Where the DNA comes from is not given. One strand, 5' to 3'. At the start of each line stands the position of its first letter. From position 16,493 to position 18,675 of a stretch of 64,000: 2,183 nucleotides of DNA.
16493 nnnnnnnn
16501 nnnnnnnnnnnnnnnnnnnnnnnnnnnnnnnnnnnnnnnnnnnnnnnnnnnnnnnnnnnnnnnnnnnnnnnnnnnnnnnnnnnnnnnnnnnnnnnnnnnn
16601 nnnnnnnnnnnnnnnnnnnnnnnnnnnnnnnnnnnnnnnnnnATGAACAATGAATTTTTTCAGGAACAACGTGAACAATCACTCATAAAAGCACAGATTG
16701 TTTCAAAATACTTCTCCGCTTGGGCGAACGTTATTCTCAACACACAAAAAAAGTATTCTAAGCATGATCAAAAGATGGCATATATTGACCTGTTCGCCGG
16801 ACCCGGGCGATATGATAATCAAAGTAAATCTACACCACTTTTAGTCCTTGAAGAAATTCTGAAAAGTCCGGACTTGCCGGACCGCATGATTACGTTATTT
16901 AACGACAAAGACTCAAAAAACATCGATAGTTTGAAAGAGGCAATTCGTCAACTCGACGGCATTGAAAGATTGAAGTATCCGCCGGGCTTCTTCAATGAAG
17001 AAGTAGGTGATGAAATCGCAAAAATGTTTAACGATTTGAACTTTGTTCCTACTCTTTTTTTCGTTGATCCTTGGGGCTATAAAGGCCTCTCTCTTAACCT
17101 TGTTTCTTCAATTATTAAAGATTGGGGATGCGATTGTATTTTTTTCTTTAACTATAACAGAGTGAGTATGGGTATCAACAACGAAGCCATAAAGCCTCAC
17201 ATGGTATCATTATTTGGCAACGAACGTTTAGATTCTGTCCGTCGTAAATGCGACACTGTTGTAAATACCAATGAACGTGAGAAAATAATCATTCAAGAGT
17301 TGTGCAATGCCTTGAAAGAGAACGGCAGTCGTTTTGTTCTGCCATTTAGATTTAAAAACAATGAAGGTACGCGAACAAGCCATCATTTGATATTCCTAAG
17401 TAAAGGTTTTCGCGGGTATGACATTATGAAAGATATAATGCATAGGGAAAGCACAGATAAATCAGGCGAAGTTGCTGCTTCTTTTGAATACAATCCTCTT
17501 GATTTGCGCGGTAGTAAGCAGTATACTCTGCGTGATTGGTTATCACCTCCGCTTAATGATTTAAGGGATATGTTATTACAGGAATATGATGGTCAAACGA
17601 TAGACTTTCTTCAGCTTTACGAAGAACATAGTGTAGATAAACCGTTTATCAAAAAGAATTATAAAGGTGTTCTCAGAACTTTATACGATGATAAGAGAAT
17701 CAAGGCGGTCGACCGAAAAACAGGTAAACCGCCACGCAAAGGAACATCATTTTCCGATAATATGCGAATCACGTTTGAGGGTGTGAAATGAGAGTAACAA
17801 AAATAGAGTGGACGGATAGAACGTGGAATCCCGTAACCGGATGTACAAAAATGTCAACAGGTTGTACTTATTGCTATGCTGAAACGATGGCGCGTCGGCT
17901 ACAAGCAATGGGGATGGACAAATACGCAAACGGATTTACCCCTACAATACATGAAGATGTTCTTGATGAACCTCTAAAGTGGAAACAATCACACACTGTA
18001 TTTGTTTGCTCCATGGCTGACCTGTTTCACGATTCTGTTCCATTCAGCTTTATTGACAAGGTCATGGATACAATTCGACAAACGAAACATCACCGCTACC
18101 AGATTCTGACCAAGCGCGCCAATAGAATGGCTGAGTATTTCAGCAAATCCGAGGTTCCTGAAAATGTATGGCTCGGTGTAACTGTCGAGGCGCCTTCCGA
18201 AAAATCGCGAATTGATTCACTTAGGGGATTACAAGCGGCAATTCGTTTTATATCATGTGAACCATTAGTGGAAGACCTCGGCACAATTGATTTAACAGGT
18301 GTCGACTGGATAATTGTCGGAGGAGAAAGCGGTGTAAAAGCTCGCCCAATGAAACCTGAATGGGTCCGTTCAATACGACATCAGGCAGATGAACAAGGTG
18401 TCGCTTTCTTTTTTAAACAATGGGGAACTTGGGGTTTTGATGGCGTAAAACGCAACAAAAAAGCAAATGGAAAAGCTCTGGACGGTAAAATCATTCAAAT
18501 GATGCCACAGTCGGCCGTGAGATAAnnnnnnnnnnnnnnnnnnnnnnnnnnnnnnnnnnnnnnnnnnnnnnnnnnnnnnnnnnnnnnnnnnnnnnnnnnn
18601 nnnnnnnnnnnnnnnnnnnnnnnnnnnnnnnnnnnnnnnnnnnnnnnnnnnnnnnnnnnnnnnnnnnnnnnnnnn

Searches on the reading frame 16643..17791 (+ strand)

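Call 34: search_protein_families(library=pfam, proteins=[window:16643-17791:+], max_evalue=0.0001)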
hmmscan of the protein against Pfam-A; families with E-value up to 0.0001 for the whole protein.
window:16643-17791:+ (382 aa): 1 family
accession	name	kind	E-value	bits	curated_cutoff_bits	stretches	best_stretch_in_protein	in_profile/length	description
PF22560.2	GMT-wHTH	-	1e-13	52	27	1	302-359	24-81/82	GMT-like wHTH domain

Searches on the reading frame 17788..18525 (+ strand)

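Call 35: search_protein_families(library=pfam, proteins=[window:17788-18525:+], max_evalue=0.0001)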
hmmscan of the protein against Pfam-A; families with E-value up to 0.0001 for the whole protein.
window:17788-18525:+ (245 aa): 1 family
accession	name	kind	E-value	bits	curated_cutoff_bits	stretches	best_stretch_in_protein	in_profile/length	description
PF07505.17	DUF5131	-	3.6e-107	357.8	28.9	1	4-240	2-243/243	Protein of unknown function (DUF5131)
